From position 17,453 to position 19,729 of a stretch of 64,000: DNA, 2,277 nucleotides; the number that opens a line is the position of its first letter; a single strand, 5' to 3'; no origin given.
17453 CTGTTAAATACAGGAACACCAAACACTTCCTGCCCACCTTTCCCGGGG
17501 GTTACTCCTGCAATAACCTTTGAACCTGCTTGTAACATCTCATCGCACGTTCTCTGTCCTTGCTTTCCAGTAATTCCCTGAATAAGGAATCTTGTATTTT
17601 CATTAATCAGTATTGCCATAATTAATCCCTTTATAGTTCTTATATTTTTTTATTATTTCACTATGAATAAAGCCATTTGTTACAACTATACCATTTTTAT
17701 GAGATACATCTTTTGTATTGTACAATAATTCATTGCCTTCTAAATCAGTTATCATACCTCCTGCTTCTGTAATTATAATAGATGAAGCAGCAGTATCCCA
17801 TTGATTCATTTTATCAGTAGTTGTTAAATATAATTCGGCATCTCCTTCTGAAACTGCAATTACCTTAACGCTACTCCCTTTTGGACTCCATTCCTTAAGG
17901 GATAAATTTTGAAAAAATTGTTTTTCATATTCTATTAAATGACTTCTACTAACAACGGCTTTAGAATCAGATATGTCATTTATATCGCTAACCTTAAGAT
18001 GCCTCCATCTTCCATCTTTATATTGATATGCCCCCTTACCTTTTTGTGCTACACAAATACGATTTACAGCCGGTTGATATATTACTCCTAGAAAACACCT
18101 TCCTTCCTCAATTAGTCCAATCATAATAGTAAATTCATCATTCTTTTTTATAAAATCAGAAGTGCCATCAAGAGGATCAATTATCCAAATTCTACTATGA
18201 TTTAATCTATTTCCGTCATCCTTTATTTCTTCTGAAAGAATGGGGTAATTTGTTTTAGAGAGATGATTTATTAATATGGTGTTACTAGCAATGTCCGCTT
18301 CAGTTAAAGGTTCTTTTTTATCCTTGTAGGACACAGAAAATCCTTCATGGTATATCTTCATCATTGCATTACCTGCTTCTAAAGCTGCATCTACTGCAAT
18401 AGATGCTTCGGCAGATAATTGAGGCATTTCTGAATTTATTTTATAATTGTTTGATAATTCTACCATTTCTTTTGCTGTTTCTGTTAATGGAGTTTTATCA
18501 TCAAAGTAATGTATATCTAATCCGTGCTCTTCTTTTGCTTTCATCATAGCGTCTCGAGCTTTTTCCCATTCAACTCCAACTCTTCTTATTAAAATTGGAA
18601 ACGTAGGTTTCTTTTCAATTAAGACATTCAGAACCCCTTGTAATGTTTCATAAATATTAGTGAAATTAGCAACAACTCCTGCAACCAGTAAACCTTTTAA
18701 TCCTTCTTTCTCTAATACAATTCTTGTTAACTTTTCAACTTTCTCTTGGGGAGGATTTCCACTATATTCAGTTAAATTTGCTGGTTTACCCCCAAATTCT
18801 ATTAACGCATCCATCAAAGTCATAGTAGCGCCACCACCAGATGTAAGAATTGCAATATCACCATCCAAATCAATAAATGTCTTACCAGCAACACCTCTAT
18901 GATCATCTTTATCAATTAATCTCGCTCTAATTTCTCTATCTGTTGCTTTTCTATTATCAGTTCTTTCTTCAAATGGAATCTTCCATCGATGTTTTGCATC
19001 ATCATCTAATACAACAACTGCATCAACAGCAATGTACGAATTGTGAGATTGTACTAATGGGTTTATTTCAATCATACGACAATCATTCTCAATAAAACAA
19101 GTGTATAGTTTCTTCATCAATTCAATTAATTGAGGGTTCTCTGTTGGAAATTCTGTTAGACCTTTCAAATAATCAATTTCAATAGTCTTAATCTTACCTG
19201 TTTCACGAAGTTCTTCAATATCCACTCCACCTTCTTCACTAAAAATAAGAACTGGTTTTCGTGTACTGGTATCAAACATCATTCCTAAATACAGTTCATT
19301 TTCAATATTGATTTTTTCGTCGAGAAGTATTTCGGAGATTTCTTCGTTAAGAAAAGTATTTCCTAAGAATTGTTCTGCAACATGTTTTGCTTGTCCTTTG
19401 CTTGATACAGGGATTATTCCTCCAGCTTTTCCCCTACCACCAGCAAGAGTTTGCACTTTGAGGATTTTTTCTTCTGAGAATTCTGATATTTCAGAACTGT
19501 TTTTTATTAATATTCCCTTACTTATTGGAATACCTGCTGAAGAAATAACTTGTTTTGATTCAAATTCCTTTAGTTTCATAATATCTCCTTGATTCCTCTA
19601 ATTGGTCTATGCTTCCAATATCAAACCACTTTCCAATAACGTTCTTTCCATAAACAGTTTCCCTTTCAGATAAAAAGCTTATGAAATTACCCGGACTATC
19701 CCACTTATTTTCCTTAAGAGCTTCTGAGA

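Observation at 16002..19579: ATP-citrate-lyase / citryl-CoA-synthetase-like trio embedded in the glycan operon, with the large subunit fused to CysQ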

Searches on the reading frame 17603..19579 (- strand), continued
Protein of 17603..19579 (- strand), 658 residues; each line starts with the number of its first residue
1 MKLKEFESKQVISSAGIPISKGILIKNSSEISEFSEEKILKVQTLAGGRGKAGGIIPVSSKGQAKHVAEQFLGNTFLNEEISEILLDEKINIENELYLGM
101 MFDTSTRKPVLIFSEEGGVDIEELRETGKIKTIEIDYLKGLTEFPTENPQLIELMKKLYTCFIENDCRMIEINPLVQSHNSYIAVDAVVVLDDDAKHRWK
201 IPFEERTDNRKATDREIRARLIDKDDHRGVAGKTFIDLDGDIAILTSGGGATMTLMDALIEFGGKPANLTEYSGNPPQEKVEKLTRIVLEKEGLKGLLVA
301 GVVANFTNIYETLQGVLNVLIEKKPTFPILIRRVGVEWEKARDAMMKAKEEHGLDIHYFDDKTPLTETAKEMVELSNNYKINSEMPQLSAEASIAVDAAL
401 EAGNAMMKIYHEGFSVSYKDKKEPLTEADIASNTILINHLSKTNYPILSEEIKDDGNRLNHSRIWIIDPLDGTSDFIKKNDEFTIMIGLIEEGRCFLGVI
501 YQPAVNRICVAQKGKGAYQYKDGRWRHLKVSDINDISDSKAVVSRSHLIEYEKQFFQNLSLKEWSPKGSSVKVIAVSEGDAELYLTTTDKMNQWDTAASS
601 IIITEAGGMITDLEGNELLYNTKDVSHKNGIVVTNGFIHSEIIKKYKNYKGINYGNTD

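Call 84: search_solved_structures(query=L094:6715-8004:+, max_evalue=1e-20)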
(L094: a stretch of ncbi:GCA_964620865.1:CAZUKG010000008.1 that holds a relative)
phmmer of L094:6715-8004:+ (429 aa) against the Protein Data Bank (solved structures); distinct sequences matched with E-value up to 1e-20: 17.
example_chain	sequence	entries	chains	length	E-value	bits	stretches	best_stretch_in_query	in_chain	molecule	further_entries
4r16_A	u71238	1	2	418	4.2e-83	282.7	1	10-428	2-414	418aa long hypothetical UDP-N-acetyl-D-mannosaminuronic acid dehydrogenase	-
3ojl_A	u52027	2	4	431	2.9e-70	240.4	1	10-415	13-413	Cap5O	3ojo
4xr9_A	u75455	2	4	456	2.2e-62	214.4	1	9-429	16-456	CalS8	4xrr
3g79_A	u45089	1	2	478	4.7e-61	210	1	10-429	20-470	NDP-N-acetyl-D-galactosaminuronic acid dehydrogenase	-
4a7p_A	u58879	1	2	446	3.4e-39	138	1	10-429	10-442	UDP-GLUCOSE DEHYDROGENASE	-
1mfz_A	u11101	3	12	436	6.7e-38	133.8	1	10-364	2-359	GDP-mannose 6-dehydrogenase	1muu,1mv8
3gg2_A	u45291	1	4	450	9.2e-36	126.7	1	11-411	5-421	Sugar dehydrogenase, UDP-glucose/GDP-mannose dehydrogenase family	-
2y0e_A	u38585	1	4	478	4.3e-33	117.9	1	10-363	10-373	UDP-GLUCOSE DEHYDROGENASE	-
3vtf_A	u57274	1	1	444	2.2e-32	115.6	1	10-364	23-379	UDP-glucose 6-dehydrogenase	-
2y0c_A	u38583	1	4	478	7.7e-32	113.8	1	10-364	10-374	UDP-GLUCOSE DEHYDROGENASE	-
2y0d_A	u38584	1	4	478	7.7e-32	113.8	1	10-364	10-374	UDP-GLUCOSE DEHYDROGENASE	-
1dli_A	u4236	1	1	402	4.2e-27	98.2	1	10-369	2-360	UDP-GLUCOSE DEHYDROGENASE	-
3phl_A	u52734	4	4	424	1.5e-26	96.4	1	5-363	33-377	UDP-glucose 6-dehydrogenase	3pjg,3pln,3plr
3pid_A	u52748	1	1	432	1.6e-26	96.3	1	5-363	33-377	UDP-glucose 6-dehydrogenase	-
1dlj_A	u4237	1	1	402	1.1e-25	93.5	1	10-369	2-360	UDP-GLUCOSE DEHYDROGENASE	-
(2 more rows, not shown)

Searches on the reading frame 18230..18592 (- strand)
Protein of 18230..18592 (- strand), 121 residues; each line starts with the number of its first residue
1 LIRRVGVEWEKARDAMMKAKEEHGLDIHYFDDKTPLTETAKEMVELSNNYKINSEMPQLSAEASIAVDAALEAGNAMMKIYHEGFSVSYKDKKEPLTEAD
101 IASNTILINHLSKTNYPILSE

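Call 68: find_related_loci(query=window:18230-18592:-, collection=metagenome_contigs, flank=3000)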
Query window:18230-18592:- (121 aa) in metagenome_contigs; peptide patterns used: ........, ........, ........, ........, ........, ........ (x = any residue, [..] = any of these).
245 stretches matched a pattern; 2 encode a relative of the query (tblastn E <= 1e-3); 2 distinct loci.
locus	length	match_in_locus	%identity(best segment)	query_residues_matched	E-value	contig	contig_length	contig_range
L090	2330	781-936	73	1-52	4e-25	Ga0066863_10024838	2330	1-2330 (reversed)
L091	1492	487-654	45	58-113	4e-11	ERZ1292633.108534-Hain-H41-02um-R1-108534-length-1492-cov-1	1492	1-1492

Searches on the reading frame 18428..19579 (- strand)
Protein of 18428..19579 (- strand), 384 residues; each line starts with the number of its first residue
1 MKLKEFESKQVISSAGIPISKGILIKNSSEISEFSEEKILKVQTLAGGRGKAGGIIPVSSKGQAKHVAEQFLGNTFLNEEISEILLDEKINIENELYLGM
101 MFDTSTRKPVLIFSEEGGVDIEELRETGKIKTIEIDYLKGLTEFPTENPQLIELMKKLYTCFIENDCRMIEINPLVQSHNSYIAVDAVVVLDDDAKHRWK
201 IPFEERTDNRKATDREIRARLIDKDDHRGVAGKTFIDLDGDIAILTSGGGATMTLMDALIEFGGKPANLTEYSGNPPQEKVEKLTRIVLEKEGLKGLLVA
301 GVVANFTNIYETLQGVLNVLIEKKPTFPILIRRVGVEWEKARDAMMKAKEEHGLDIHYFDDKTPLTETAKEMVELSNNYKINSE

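Call 20: search_solved_structures(query=window:18428-19579:-, max_evalue=0.00001, show_alignments=3)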
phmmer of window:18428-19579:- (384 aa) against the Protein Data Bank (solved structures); distinct sequences matched with E-value up to 0.00001: 31.
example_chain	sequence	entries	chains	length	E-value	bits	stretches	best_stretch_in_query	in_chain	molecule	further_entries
6hxq_B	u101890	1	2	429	1.3e-57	198.8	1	3-375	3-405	Citryl-CoA synthetase large subunit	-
6mgg_B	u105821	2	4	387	2e-38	135.7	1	1-342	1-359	Succinate--CoA ligase [ADP-forming] subunit beta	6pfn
6hxj_A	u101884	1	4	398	6.5e-38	134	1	9-368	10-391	ATP-citrate lyase beta-subunit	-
3ufx_B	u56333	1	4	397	1.1e-37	133.3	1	1-344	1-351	Succinyl-CoA synthetase beta subunit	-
1jkj_B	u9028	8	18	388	1.9e-31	112.7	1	1-339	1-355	succinyl-CoA synthetase beta subunit | SUCCINYL-COA SYNTHETASE, BETA SUBUNIT | Succinyl-CoA synthetase beta chain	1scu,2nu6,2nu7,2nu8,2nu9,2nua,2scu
1cqi_B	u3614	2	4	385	1.9e-31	112.7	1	1-339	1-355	PROTEIN (SUCCINYL-COA SYNTHETASE BETA CHAIN) | SUCCINYL-COA SYNTHETASE BETA CHAIN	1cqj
1jll_B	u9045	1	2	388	1.3e-30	110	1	1-339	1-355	succinyl-CoA synthetase beta subunit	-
6mel_B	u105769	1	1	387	7.5e-29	104.2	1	1-342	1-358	Succinate--CoA ligase [ADP-forming] subunit beta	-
6g4q_B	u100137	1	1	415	2.3e-27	99.3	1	2-376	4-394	Succinate--CoA ligase [ADP-forming] subunit beta, mitochondrial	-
9swj_D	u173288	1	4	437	2.6e-27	99.1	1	2-376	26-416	Succinate--CoA ligase [ADP-forming] subunit beta, mitochondrial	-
2fp4_B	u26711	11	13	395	1.1e-26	97.1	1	1-344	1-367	Succinyl-CoA ligase [GDP-forming] beta-chain, mitochondrial | Succinyl-CoA ligase [GDP-forming] subunit beta, mitochondrial | Succinate--CoA ligase [GDP-forming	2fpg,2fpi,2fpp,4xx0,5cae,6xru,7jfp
1euc_B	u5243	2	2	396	1.9e-26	96.3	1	2-345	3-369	SUCCINYL-COA SYNTHETASE, BETA CHAIN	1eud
6wcv_B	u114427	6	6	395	1.1e-25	93.7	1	1-343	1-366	Succinate--CoA ligase [GDP-forming] subunit beta, mitochondrial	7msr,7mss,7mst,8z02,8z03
6hxi_A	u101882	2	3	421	2e-18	69.9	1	39-367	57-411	Citrate lyase, subunit 1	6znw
3mwd_A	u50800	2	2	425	8.3e-15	58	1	109-367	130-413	ATP-citrate synthase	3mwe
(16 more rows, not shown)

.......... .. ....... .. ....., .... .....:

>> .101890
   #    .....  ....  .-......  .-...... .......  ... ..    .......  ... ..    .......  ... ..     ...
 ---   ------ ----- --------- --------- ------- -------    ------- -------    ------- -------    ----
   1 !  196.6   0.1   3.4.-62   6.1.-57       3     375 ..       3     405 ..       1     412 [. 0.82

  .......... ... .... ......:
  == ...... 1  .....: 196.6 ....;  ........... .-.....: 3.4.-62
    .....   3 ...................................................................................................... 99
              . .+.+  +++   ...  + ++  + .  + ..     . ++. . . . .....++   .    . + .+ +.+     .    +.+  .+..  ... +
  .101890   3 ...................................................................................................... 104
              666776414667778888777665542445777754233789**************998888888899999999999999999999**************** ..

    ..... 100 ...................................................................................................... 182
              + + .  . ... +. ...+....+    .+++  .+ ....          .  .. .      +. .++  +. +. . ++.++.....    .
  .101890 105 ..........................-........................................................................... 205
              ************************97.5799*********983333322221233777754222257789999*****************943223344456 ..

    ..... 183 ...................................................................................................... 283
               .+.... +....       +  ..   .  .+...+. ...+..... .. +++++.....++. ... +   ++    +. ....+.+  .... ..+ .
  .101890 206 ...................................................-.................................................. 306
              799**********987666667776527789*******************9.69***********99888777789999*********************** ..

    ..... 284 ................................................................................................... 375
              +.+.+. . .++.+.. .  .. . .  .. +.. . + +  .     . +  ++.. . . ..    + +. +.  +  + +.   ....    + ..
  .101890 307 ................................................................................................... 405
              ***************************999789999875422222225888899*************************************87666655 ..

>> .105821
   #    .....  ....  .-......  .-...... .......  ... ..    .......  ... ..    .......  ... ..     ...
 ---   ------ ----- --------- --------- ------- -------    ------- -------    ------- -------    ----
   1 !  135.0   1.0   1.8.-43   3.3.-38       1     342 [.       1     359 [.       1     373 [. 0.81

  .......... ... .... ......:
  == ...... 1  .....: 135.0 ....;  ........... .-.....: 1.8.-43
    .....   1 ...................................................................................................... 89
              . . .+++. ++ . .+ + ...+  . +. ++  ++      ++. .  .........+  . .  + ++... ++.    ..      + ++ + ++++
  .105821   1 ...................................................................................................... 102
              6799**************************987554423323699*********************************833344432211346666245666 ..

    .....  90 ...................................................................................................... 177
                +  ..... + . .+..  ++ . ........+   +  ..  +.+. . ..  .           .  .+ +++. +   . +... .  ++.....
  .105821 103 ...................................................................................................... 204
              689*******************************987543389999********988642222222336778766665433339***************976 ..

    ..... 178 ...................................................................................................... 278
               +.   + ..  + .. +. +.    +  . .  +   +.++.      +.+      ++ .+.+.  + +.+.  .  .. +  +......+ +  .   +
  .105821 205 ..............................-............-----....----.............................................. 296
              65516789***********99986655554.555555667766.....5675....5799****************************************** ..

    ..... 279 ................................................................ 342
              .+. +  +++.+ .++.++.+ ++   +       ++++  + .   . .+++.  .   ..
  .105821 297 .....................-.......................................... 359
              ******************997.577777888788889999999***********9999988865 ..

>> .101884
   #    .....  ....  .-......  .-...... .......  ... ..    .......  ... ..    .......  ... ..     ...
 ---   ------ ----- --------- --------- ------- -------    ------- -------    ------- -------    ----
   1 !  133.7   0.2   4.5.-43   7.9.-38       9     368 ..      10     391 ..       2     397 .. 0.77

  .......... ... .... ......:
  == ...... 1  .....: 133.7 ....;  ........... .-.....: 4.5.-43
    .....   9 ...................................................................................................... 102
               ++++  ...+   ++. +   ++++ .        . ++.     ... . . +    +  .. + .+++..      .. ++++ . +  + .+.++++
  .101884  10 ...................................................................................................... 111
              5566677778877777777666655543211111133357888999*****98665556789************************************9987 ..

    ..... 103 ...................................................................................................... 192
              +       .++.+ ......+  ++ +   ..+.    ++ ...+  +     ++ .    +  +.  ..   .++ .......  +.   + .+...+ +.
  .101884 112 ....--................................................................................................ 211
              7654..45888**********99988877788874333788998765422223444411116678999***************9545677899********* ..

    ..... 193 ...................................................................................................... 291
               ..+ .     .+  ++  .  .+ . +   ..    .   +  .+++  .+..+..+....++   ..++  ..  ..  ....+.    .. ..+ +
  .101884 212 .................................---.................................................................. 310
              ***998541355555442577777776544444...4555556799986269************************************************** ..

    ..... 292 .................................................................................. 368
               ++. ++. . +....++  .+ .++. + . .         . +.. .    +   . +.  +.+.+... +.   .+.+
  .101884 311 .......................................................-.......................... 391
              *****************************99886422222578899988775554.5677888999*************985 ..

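Call 41: find_related_loci(query=A1, collection=genome_contigs, flank=10000)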
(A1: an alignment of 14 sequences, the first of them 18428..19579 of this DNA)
Query A1 (384 aa) in genome_contigs; peptide patterns used: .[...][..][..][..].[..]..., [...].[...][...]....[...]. (x = any residue, [..] = any of these).
435 stretches matched a pattern; 421 encode a relative of the query (tblastn E <= 1e-3); the best 80 are kept; 80 distinct loci.
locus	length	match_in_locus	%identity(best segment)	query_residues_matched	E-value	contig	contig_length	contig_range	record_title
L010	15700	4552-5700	71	1-380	3e-179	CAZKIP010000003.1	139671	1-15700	MAG TPA_asm: uncultured Methanosarcinales archaeon isolate SRP200020_co5_333 genome assembly, contig: NODE_130_length_13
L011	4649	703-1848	68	1-380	8e-171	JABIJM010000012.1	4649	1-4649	MAG: Candidatus Woesearchaeota archaeon isolate SI054_bin25 k141_413201, whole genome shotgun sequence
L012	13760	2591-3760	62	1-382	2e-157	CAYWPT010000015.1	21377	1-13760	MAG TPA_asm: uncultured Methanosarcinales archaeon isolate SRP200020_co5_127 genome assembly, contig: NODE_3793_length_2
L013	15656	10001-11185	59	1-380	4e-151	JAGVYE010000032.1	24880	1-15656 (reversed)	Candidatus Woesearchaeota archaeon isolate RIFCSPHIGHO2_02_FULL_38_13 rifcsphigho2_02_scaffold_2874, whole genome shotgu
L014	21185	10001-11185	63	1-380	7e-150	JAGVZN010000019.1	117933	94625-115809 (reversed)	Candidatus Woesearchaeota archaeon isolate RIFCSPLOWO2_01_FULL_44_20 rifcsplowo2_01_scaffold_271, whole genome shotgun s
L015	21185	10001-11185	60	1-380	3e-148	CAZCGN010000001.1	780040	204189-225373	MAG TPA_asm: uncultured Methanosarcinales archaeon isolate SRP167671_co2_185 genome assembly, contig: NODE_2_length_7800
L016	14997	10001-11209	59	5-381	6e-145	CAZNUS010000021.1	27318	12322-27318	MAG TPA_asm: uncultured Methanosarcinales archaeon isolate binchicken_co38_1369 genome assembly, contig: NODE_3635_lengt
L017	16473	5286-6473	62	1-381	8e-145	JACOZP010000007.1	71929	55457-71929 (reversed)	MAG: Candidatus Woesearchaeota archaeon isolate NC_groundwater_208_Ag_S-0.1um_42_19 S4_GD2017_2_S1_scaffold_171, whole g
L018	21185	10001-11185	58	1-380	3e-143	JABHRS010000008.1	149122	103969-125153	MAG: archaeon isolate SI039_bin19 k141_230561, whole genome shotgun sequence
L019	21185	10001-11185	57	1-380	7e-141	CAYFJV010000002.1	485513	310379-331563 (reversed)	MAG TPA_asm: uncultured Methanosarcinales archaeon isolate ERP019367_co1_128 genome assembly, contig: NODE_24_length_485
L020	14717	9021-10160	57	1-380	2e-138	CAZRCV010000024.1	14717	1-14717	MAG TPA_asm: uncultured Methanosarcinales archaeon isolate SRP269290_co2_422 genome assembly, contig: NODE_4617_length_1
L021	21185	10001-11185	61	1-380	6e-144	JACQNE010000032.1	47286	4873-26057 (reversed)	MAG: Candidatus Woesearchaeota archaeon isolate NC_groundwater_1247_Ag_S-0.1um_44_80 S_p1_S3_coassembly_k141_1973781, wh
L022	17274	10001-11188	57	1-380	4e-135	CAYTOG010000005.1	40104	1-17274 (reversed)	MAG TPA_asm: uncultured Methanosarcinales archaeon isolate SRP167671_co2_158 genome assembly, contig: NODE_1254_length_4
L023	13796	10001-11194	57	1-380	2e-134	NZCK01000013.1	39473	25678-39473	MAG: archaeon isolate ARS1203 MHASMcontig_159689, whole genome shotgun sequence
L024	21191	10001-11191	55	1-382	1e-129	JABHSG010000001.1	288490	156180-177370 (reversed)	MAG: archaeon isolate SI039_bin32 k141_2275583, whole genome shotgun sequence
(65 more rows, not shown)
